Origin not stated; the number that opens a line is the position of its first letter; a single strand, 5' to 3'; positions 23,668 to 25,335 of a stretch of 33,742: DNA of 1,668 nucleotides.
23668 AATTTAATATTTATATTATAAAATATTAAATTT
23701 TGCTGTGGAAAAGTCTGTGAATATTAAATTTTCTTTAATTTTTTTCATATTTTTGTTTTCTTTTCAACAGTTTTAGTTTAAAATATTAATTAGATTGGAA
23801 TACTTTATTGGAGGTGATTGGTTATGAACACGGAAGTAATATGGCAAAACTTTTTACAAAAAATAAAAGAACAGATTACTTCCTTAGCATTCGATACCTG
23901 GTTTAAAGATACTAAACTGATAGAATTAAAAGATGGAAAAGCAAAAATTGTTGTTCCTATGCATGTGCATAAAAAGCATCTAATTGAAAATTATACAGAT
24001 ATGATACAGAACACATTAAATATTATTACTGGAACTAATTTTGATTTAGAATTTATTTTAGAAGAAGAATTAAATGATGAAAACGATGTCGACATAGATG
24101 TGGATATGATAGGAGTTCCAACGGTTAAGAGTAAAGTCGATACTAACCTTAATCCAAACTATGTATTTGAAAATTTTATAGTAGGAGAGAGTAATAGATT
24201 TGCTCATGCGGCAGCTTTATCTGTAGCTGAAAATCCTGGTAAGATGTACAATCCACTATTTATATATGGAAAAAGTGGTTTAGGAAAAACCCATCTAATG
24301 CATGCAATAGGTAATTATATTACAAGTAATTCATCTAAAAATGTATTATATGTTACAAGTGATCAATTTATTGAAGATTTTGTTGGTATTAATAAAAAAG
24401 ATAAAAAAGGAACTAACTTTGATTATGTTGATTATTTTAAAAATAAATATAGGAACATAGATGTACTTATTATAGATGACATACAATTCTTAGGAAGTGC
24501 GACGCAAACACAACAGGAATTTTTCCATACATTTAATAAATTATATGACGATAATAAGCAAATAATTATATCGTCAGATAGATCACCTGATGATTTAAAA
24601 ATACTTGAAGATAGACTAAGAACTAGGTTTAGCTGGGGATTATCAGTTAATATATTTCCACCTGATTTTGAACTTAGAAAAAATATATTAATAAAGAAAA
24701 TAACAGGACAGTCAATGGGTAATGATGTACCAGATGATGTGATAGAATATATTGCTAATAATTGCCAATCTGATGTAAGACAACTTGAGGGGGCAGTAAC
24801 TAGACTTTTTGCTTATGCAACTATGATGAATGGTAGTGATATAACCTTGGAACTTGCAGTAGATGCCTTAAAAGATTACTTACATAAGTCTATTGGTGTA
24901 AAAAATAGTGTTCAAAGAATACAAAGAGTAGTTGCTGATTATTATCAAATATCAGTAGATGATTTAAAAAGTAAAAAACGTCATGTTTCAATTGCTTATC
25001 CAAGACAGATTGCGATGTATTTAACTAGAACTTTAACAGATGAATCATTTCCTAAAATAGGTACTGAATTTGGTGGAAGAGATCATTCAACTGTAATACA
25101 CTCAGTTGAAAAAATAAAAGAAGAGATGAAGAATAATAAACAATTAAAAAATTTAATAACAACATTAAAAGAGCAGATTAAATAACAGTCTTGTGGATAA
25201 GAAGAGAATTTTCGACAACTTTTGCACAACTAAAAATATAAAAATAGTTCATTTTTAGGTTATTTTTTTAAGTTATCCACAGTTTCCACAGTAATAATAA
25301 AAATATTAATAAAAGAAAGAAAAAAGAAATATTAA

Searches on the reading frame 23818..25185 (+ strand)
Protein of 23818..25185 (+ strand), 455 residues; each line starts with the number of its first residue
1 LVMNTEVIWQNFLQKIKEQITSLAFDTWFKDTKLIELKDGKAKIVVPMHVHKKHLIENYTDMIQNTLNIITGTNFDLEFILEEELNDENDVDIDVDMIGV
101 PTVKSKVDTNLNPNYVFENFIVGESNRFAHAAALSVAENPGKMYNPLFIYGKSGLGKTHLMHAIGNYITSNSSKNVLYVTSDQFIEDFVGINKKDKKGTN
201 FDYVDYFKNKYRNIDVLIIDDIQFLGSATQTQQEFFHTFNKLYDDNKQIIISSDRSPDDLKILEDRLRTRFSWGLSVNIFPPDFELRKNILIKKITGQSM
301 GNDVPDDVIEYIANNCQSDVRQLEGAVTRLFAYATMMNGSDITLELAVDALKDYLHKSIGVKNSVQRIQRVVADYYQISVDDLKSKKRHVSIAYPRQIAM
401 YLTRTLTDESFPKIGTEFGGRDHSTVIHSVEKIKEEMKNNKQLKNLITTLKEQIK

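Call 8: search_protein_families(library=pfam, proteins=[window:23818-25185:+])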
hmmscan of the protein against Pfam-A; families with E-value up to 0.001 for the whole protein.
window:23818-25185:+ (455 aa): 9 families
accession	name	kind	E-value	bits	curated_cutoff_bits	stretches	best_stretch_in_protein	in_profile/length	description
PF00308.24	Bac_DnaA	-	2.1e-66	223.5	23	1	111-277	1-161/162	Bacterial DnaA ATPAse domain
PF08299.17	Bac_DnaA_C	-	7.4e-32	109.6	31.5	1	366-433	2-69/69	Bacterial dnaA protein helix-turn-helix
PF11638.13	DnaA_N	-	2.1e-09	37.4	24.6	1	8-67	3-63/65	DnaA N-terminal domain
PF01695.23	IstB_IS21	-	9.2e-09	35.6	24.1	1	54-256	10-195/238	IstB-like ATP binding protein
PF13173.12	AAA_14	-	2.4e-06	28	27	1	146-284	4-125/129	AAA domain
PF00004.35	AAA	-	1.6e-05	25.8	21.2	1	148-260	2-114/131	ATPase family associated with various cellular activities (AAA)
PF13401.12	AAA_22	-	7.2e-05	23.6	27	0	147-246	8-113/130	AAA domain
PF13479.12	AAA_24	-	0.00041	20.7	27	0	147-225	5-76/195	AAA domain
PF01637.24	ATPase_2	-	0.00046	20.5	33.2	1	143-252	19-115/225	ATPase domain predominantly from Archaea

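Call 36: find_homologous_proteins(query=window:23818-25185:+)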
Query window:23818-25185:+ (455 aa): 8000 proteins with E <= 0.001 among 8000 candidates; the best 120 are listed.
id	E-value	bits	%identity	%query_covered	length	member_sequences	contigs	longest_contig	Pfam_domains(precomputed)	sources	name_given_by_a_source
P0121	2.6e-278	941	92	100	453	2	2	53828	PF13173.13,PF11638.14,PF01695.24,PF00308.25,PF08299.18,PF00004.36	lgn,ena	-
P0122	5.5e-274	927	90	100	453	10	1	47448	PF13173.13,PF11638.14,PF01695.24,PF00308.25,PF08299.18,PF00004.36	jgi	-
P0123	7.6e-270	913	89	100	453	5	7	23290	PF13173.13,PF11638.14,PF01695.24,PF00308.25,PF08299.18,PF00004.36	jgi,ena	-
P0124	1.7e-266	902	87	100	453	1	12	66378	PF13173.13,PF11638.14,PF01695.24,PF00308.25,PF08299.18,PF00004.36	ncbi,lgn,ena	-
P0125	9.0e-266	900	87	100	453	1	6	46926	PF13173.13,PF11638.14,PF01695.24,PF00308.25,PF08299.18,PF00004.36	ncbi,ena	-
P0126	1.3e-265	900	87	100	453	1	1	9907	PF13173.13,PF11638.14,PF01695.24,PF00308.25,PF08299.18,PF00004.36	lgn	-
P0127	2.9e-263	892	86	100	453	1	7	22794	PF13173.13,PF11638.14,PF01695.24,PF00308.25,PF08299.18,PF00004.36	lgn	-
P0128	1.1e-261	887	86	100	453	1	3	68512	PF13173.13,PF11638.14,PF01695.24,PF00308.25,PF08299.18,PF00004.36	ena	-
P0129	4.0e-260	881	85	100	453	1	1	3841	PF13173.13,PF11638.14,PF01695.24,PF00308.25,PF08299.18,PF00004.36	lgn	-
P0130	1.5e-259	880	85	100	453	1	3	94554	PF13173.13,PF11638.14,PF01695.24,PF00308.25,PF08299.18,PF00004.36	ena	-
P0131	1.1e-258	877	85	100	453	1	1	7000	PF13173.13,PF11638.14,PF01695.24,PF00308.25,PF08299.18,PF00004.36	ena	-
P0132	1.4e-258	876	84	100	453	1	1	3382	PF13173.13,PF11638.14,PF01695.24,PF00308.25,PF08299.18,PF00004.36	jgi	-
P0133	2.0e-258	876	85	100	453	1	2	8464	PF13173.13,PF11638.14,PF01695.24,PF00308.25,PF08299.18,PF00004.36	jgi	-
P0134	1.8e-249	846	82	100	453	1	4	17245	PF13173.13,PF11638.14,PF01695.24,PF00308.25,PF08299.18,PF00004.36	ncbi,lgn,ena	-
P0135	6.6e-243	825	90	89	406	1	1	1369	PF13173.13,PF01695.24,PF00308.25,PF08299.18,PF00004.36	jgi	-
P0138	9.8e-236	801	78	100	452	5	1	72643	PF13173.13,PF11638.14,PF01695.24,PF00308.25,PF08299.18,PF00004.36,PF13401.13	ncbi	-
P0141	4.5e-211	720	71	100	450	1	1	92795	PF11638.14,PF01695.24,PF00308.25,PF08299.18,PF00004.36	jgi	jgi:chromosomal replication initiator protein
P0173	6.3e-204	696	68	99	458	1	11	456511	PF11638.14,PF01695.24,PF00308.25,PF08299.18,PF00004.36,PF13401.13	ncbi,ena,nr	ncbi:MAG: chromosomal replication initiator protein DnaA [Bacilli bacterium]|nr:chromosomal replicat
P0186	4.2e-203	694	66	99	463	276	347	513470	PF11638.14,PF01695.24,PF00308.25,PF08299.18,PF00004.36,PF13401.13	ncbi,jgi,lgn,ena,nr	ncbi:MAG TPA: chromosomal replication initiator protein DnaA [Candidatus Faecimonas intestinavium]|n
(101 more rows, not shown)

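Call 37: find_encoding_contigs(protein=P0121, flank=10000, max_places=1)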
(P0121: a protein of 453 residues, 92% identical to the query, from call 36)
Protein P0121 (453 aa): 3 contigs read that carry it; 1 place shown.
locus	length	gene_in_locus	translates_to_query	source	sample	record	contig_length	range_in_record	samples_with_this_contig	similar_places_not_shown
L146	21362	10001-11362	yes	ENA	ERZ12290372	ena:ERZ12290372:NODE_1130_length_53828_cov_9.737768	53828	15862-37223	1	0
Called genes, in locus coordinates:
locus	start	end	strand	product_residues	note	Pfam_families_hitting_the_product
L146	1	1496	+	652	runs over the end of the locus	PF00912:Transgly, PF00905:Transpeptidase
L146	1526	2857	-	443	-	PF02195:ParB_N, PF17762:HTH_ParB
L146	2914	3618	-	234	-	PF02527:GidB, PF13847:Methyltransf_31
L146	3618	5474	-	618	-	PF00890:FAD_binding_2 (faint), PF01134:GIDA, PF07992:Pyr_redox_2 (weak), PF12831:FAD_oxidored (weak), PF21680:GIDA_C_1st, PF13932:SAM_GIDA_C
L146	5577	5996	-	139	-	PF13240:Zn_Ribbon_1 (weak)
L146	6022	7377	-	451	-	PF10396:TrmE_N, PF12631:MnmE_helical, PF01926:MMR_HSR1, PF02421:FeoB_N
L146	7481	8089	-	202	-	PF14804:Jag_N (weak), PF13083:KH_KhpA-B (weak), PF01424:R3H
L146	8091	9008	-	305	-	PF02096:60KD_IMP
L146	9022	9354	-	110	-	PF00825:Ribonuclease_P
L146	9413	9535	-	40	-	PF00468:Ribosomal_L34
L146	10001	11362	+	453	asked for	PF11638:DnaA_N, PF01695:IstB_IS21, PF00308:Bac_DnaA, PF13173:AAA_14 (weak), PF00004:AAA (faint), PF08299:Bac_DnaA_C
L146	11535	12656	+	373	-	PF00712:DNA_pol3_beta, PF02767:DNA_pol3_beta_2, PF02768:DNA_pol3_beta_3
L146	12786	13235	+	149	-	PF06338:ComK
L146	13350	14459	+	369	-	PF02463:SMC_N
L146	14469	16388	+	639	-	PF02518:HATPase_c, PF00204:DNA_gyraseB, PF01751:Toprim, PF00986:DNA_gyraseB_C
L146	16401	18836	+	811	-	PF00521:DNA_topoisoIV, PF03989:DNA_gyraseA_C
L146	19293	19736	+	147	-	PF00383:dCMP_cyt_deam_1, PF14437:MafB19-deam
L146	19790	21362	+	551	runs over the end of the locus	PF05496:RuvB_N (faint), PF13177:DNA_pol3_delta2, PF00004:AAA, PF07728:AAA_5 (faint), PF13401:AAA_22 (faint), PF21960:RCF1-5-like_lid (faint), PF22608:DNAX_ATPase_lid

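Call 38: find_encoding_contigs(protein=P0122, flank=10000, max_places=1)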
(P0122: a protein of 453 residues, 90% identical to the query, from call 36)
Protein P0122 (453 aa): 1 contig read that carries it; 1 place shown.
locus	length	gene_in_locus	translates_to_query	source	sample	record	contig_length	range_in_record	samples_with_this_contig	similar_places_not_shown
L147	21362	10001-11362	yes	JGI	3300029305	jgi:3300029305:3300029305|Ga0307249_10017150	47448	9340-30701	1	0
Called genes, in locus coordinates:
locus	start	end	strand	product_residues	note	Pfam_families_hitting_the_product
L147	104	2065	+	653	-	PF00912:Transgly, PF00905:Transpeptidase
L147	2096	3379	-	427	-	PF02195:ParB_N, PF17762:HTH_ParB, PF08535:KorB (faint)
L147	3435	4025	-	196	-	PF02527:GidB, PF13847:Methyltransf_31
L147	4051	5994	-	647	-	PF00890:FAD_binding_2 (faint), PF01134:GIDA, PF07992:Pyr_redox_2 (faint), PF12831:FAD_oxidored (weak), PF21680:GIDA_C_1st, PF13932:SAM_GIDA_C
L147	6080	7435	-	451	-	PF10396:TrmE_N, PF12631:MnmE_helical, PF01926:MMR_HSR1, PF02421:FeoB_N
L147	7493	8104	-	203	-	PF13083:KH_KhpA-B, PF07650:KH_2 (weak), PF01424:R3H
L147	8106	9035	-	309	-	PF02096:60KD_IMP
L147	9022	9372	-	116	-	PF00825:Ribonuclease_P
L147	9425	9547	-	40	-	PF00468:Ribosomal_L34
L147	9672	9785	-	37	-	-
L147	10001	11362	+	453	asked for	PF11638:DnaA_N (weak), PF01695:IstB_IS21 (weak), PF00308:Bac_DnaA, PF13173:AAA_14 (weak), PF00004:AAA (faint), PF08299:Bac_DnaA_C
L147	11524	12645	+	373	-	PF00712:DNA_pol3_beta, PF02767:DNA_pol3_beta_2, PF02768:DNA_pol3_beta_3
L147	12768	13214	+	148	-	PF06338:ComK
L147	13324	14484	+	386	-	PF02463:SMC_N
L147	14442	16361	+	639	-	PF02518:HATPase_c, PF00204:DNA_gyraseB, PF01751:Toprim, PF00986:DNA_gyraseB_C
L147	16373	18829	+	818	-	PF00521:DNA_topoisoIV, PF03989:DNA_gyraseA_C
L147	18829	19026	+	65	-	-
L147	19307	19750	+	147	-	PF00383:dCMP_cyt_deam_1, PF14437:MafB19-deam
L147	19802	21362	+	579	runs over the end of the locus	PF05496:RuvB_N (faint), PF13177:DNA_pol3_delta2, PF13401:AAA_22 (faint), PF00004:AAA, PF07728:AAA_5 (weak), PF22608:DNAX_ATPase_lid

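Call 39: find_encoding_contigs(protein=P0124, flank=10000, max_places=1)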
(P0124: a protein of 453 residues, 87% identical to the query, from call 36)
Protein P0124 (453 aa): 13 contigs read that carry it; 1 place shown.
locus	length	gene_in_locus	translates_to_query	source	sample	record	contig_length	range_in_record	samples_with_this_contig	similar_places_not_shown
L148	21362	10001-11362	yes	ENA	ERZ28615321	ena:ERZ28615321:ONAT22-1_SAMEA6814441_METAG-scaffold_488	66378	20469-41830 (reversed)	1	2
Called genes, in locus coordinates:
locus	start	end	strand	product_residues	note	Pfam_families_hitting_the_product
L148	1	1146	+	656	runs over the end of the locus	PF00912:Transgly, PF00905:Transpeptidase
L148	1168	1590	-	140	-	-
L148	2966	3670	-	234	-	PF02527:GidB, PF13847:Methyltransf_31 (weak)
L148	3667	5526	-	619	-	PF01134:GIDA, PF07992:Pyr_redox_2 (faint), PF12831:FAD_oxidored (faint), PF21680:GIDA_C_1st, PF13932:SAM_GIDA_C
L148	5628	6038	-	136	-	-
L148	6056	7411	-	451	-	PF10396:TrmE_N, PF00350:Dynamin_N (faint), PF12631:MnmE_helical, PF01926:MMR_HSR1, PF02421:FeoB_N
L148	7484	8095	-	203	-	PF13083:KH_KhpA-B (weak), PF01424:R3H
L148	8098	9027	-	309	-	PF02096:60KD_IMP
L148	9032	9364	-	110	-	PF00825:Ribonuclease_P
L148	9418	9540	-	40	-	PF00468:Ribosomal_L34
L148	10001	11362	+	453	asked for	PF11638:DnaA_N, PF01695:IstB_IS21, PF00308:Bac_DnaA, PF13173:AAA_14 (weak), PF00004:AAA (faint), PF08299:Bac_DnaA_C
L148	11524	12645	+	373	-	PF00712:DNA_pol3_beta, PF02767:DNA_pol3_beta_2, PF02768:DNA_pol3_beta_3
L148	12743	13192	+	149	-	PF06338:ComK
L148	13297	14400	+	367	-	PF02463:SMC_N, PF13175:AAA_15, PF13476:AAA_23 (faint), PF13304:AAA_21 (faint)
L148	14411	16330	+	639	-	PF02518:HATPase_c, PF00204:DNA_gyraseB, PF01751:Toprim, PF00986:DNA_gyraseB_C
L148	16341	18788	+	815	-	PF00521:DNA_topoisoIV, PF03989:DNA_gyraseA_C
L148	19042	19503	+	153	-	PF00383:dCMP_cyt_deam_1, PF14437:MafB19-deam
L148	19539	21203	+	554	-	PF05496:RuvB_N (faint), PF06068:TIP49 (faint), PF13177:DNA_pol3_delta2, PF00004:AAA, PF07728:AAA_5 (faint), PF22608:DNAX_ATPase_lid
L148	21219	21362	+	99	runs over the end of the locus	PF02575:YbaB_DNA_bd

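Call 40: find_encoding_contigs(protein=P0128, flank=10000, max_places=1)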
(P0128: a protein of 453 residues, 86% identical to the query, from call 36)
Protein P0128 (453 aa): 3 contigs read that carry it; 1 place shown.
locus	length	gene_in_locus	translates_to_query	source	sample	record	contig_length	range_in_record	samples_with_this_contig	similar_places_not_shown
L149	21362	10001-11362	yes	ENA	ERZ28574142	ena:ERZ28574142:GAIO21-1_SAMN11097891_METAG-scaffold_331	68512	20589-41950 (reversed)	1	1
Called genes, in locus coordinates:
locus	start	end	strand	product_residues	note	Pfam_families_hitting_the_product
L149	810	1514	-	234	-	PF02527:GidB, PF13847:Methyltransf_31 (weak)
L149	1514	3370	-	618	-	PF01134:GIDA, PF07992:Pyr_redox_2 (faint), PF21680:GIDA_C_1st, PF13932:SAM_GIDA_C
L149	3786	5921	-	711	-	-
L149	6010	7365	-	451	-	PF10396:TrmE_N, PF00350:Dynamin_N (faint), PF12631:MnmE_helical, PF01926:MMR_HSR1, PF02421:FeoB_N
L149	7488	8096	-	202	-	PF13083:KH_KhpA-B (weak), PF01424:R3H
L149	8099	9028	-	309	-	PF02096:60KD_IMP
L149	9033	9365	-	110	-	PF00825:Ribonuclease_P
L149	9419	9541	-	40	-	PF00468:Ribosomal_L34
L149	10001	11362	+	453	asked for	PF11638:DnaA_N, PF01695:IstB_IS21, PF00308:Bac_DnaA, PF13173:AAA_14 (weak), PF00004:AAA (faint), PF08299:Bac_DnaA_C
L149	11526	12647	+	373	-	PF00712:DNA_pol3_beta, PF02767:DNA_pol3_beta_2, PF02768:DNA_pol3_beta_3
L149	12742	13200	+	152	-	PF06338:ComK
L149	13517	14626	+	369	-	PF02463:SMC_N, PF11398:DUF2813 (weak), PF13175:AAA_15, PF13476:AAA_23 (faint), PF13304:AAA_21 (faint)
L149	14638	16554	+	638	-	PF02518:HATPase_c, PF00204:DNA_gyraseB, PF01751:Toprim, PF00986:DNA_gyraseB_C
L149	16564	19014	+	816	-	PF00521:DNA_topoisoIV, PF03989:DNA_gyraseA_C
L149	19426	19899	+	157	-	PF00383:dCMP_cyt_deam_1, PF14437:MafB19-deam, PF14439:Bd3614-deam (weak)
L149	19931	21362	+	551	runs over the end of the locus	PF05496:RuvB_N (faint), PF13177:DNA_pol3_delta2, PF00004:AAA, PF07728:AAA_5 (faint), PF13401:AAA_22 (faint), PF21960:RCF1-5-like_lid (faint), PF22608:DNAX_ATPase_lid, PF12169:DNA_pol3_gamma3 (faint)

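Call 41: find_encoding_contigs(protein=P0130, flank=10000, max_places=1)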
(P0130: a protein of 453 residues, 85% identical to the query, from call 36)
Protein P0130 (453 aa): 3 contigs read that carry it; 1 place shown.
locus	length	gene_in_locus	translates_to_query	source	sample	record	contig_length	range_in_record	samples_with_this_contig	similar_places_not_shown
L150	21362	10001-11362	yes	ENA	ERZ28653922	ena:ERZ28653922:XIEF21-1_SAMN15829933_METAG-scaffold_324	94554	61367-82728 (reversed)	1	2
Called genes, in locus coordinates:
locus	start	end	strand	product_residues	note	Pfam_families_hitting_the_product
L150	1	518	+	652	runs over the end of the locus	PF00912:Transgly, PF00905:Transpeptidase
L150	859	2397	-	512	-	PF02195:ParB_N, PF17762:HTH_ParB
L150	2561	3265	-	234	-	PF02527:GidB, PF13847:Methyltransf_31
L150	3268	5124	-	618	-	PF00890:FAD_binding_2 (faint), PF01134:GIDA, PF21680:GIDA_C_1st, PF13932:SAM_GIDA_C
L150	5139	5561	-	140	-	-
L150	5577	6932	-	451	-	PF10396:TrmE_N, PF00350:Dynamin_N (faint), PF12631:MnmE_helical, PF01926:MMR_HSR1, PF02421:FeoB_N (weak), PF04548:AIG1 (weak)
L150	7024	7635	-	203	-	PF14804:Jag_N (weak), PF13083:KH_KhpA-B (weak), PF01424:R3H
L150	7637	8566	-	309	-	PF02096:60KD_IMP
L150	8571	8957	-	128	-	PF00825:Ribonuclease_P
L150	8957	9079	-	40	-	PF00468:Ribosomal_L34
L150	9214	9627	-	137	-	-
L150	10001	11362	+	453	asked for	PF11638:DnaA_N, PF01695:IstB_IS21, PF00308:Bac_DnaA, PF13173:AAA_14 (weak), PF00004:AAA (weak), PF08299:Bac_DnaA_C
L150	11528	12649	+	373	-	PF00712:DNA_pol3_beta, PF02767:DNA_pol3_beta_2, PF02768:DNA_pol3_beta_3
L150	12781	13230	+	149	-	PF06338:ComK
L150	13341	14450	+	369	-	PF02463:SMC_N, PF13175:AAA_15 (weak), PF13476:AAA_23 (weak)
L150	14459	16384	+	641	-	PF02518:HATPase_c, PF00204:DNA_gyraseB, PF01751:Toprim, PF00986:DNA_gyraseB_C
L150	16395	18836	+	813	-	PF00521:DNA_topoisoIV, PF03989:DNA_gyraseA_C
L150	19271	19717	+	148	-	PF00383:dCMP_cyt_deam_1, PF14437:MafB19-deam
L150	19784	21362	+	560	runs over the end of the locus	PF05496:RuvB_N (faint), PF13177:DNA_pol3_delta2, PF00004:AAA, PF07728:AAA_5 (faint), PF13401:AAA_22 (faint), PF22608:DNAX_ATPase_lid (weak)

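Call 42: find_encoding_contigs(protein=P0138, flank=10000, max_places=1)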
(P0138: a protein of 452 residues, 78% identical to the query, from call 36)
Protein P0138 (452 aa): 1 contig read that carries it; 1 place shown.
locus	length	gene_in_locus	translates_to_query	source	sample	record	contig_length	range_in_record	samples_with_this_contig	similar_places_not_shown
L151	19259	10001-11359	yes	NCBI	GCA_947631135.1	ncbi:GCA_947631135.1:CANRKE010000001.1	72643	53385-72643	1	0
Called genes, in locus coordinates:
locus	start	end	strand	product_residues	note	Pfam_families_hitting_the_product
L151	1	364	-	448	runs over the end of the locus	PF10396:TrmE_N, PF08477:Roc (faint), PF12631:MnmE_helical, PF01926:MMR_HSR1, PF02421:FeoB_N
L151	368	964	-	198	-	PF13083:KH_KhpA-B (weak), PF01424:R3H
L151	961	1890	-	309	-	PF02096:60KD_IMP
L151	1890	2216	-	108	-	PF00825:Ribonuclease_P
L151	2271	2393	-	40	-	PF00468:Ribosomal_L34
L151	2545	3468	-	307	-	PF10343:Q_salvage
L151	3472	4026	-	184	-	PF02223:Thymidylate_kin (faint)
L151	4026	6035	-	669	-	PF13489:Methyltransf_23 (faint), PF13649:Methyltransf_25 (faint)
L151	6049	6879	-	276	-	-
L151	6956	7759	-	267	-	PF02649:GCHY-1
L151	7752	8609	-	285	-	PF01636:APH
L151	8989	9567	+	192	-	-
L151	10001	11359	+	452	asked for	PF11638:DnaA_N, PF01695:IstB_IS21, PF00004:AAA (faint), PF00308:Bac_DnaA, PF13173:AAA_14 (weak), PF13401:AAA_22 (faint), PF08299:Bac_DnaA_C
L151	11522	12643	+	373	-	PF00712:DNA_pol3_beta, PF02767:DNA_pol3_beta_2, PF02768:DNA_pol3_beta_3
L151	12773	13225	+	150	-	PF06338:ComK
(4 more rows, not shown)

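Call 64: find_encoding_contigs(protein=P0186, flank=10000, max_places=1)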
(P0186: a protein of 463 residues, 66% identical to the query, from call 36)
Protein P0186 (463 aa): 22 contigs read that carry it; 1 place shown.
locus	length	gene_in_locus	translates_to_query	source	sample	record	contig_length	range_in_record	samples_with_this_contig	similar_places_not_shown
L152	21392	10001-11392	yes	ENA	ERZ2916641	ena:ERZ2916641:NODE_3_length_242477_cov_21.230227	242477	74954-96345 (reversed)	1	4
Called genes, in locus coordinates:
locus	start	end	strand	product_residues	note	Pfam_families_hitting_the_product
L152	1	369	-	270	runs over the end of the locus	PF21088:MS_channel_1st, PF00924:MS_channel_2nd, PF21082:MS_channel_3rd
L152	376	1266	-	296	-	PF02195:ParB_N, PF08535:KorB (faint), PF07506:RepB (faint), PF17762:HTH_ParB, PF01381:HTH_3 (weak)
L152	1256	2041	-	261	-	PF00142:Fer4_NifH, PF01656:CbiA, PF02374:ArsA_ATPase (weak), PF06564:CBP_BcsQ, PF09140:MipZ, PF10609:ParA, PF13614:AAA_31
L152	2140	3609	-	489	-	PF02195:ParB_N, PF17762:HTH_ParB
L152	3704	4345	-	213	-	PF02527:GidB, PF13847:Methyltransf_31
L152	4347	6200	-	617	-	PF00890:FAD_binding_2 (faint), PF01134:GIDA, PF03486:HI0933_like (faint), PF07992:Pyr_redox_2 (weak), PF12831:FAD_oxidored (weak), PF21680:GIDA_C_1st, PF13932:SAM_GIDA_C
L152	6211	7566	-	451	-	PF10396:TrmE_N, PF12631:MnmE_helical, PF00071:Ras (weak), PF01926:MMR_HSR1, PF02421:FeoB_N, PF04548:AIG1 (weak)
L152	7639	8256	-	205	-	PF01424:R3H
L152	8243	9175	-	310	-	PF02096:60KD_IMP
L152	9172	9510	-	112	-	PF00825:Ribonuclease_P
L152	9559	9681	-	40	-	PF00468:Ribosomal_L34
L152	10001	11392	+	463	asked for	PF11638:DnaA_N, PF01695:IstB_IS21 (weak), PF00308:Bac_DnaA, PF00004:AAA (faint), PF13401:AAA_22 (faint), PF08299:Bac_DnaA_C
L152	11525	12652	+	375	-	PF00712:DNA_pol3_beta, PF02767:DNA_pol3_beta_2 (weak), PF00712:DNA_pol3_beta (weak), PF02767:DNA_pol3_beta_2, PF02768:DNA_pol3_beta_3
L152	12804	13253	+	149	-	PF06338:ComK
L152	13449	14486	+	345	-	PF02463:SMC_N, PF13304:AAA_21 (faint)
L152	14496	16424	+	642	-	PF02518:HATPase_c, PF00204:DNA_gyraseB, PF01751:Toprim, PF00986:DNA_gyraseB_C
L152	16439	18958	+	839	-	PF00521:DNA_topoisoIV, PF03989:DNA_gyraseA_C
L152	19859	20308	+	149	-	PF00383:dCMP_cyt_deam_1, PF14437:MafB19-deam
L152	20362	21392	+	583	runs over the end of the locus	PF13177:DNA_pol3_delta2, PF00004:AAA, PF22608:DNAX_ATPase_lid, PF21960:RCF1-5-like_lid (weak)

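Call 65: find_encoding_contigs(protein=P0173, flank=10000, max_places=1)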
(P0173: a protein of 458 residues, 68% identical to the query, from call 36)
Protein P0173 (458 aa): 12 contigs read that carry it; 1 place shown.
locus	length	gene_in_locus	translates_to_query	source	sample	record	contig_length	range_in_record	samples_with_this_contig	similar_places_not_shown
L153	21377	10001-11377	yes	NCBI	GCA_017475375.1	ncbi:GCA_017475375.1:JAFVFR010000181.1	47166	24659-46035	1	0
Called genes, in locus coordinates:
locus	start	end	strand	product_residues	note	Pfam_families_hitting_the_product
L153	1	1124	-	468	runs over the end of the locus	PF02195:ParB_N, PF17762:HTH_ParB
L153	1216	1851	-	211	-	PF02527:GidB, PF13847:Methyltransf_31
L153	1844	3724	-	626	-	PF00890:FAD_binding_2 (faint), PF01134:GIDA, PF07992:Pyr_redox_2 (faint), PF21680:GIDA_C_1st, PF13932:SAM_GIDA_C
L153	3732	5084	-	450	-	PF10396:TrmE_N, PF12631:MnmE_helical, PF00071:Ras (weak), PF01926:MMR_HSR1, PF02421:FeoB_N, PF08477:Roc (faint)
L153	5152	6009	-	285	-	PF04280:Tim44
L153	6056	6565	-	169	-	PF04280:Tim44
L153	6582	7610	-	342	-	PF04280:Tim44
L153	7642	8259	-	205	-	PF13083:KH_KhpA-B (faint), PF01424:R3H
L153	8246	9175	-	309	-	PF02096:60KD_IMP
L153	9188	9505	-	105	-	PF00825:Ribonuclease_P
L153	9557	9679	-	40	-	PF00468:Ribosomal_L34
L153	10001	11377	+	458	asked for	PF11638:DnaA_N, PF00308:Bac_DnaA, PF01695:IstB_IS21 (weak), PF13401:AAA_22 (faint), PF00004:AAA (faint), PF08299:Bac_DnaA_C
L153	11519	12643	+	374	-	PF00712:DNA_pol3_beta, PF02767:DNA_pol3_beta_2 (weak), PF00712:DNA_pol3_beta (weak), PF02767:DNA_pol3_beta_2, PF02768:DNA_pol3_beta_3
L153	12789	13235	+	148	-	PF06338:ComK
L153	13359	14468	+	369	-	PF02463:SMC_N, PF13175:AAA_15 (faint), PF13304:AAA_21 (faint)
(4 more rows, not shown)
